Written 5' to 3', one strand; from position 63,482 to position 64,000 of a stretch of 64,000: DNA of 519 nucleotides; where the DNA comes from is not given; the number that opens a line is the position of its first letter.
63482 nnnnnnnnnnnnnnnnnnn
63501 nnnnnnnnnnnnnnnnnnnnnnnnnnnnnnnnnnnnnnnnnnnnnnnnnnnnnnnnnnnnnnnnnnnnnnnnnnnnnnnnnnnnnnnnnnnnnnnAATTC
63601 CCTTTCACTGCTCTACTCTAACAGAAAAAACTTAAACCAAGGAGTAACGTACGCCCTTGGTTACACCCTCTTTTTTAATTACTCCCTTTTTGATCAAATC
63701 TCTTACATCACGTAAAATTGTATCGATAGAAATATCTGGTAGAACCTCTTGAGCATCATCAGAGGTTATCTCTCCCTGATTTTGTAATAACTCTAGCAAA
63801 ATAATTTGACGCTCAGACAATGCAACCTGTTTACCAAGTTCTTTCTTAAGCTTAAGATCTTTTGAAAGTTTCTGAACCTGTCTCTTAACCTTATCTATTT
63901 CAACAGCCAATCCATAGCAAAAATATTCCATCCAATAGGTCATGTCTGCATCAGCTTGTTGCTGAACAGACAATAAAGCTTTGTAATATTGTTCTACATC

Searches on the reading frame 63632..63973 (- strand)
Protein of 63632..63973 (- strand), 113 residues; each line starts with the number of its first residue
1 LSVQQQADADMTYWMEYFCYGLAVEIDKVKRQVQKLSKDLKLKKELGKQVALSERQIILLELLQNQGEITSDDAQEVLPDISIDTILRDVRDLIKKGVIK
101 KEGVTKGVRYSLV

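Call 19: search_protein_families(library=pfam, proteins=[window:63632-63973:-], max_evalue=0.001)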
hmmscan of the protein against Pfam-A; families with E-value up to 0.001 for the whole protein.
window:63632-63973:- (113 aa): 1 family
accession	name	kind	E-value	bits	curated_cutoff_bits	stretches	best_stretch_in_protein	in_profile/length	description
PF08220.18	HTH_DeoR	-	7.6e-05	22.8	21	1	55-101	1-46/57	DeoR-like helix-turn-helix domain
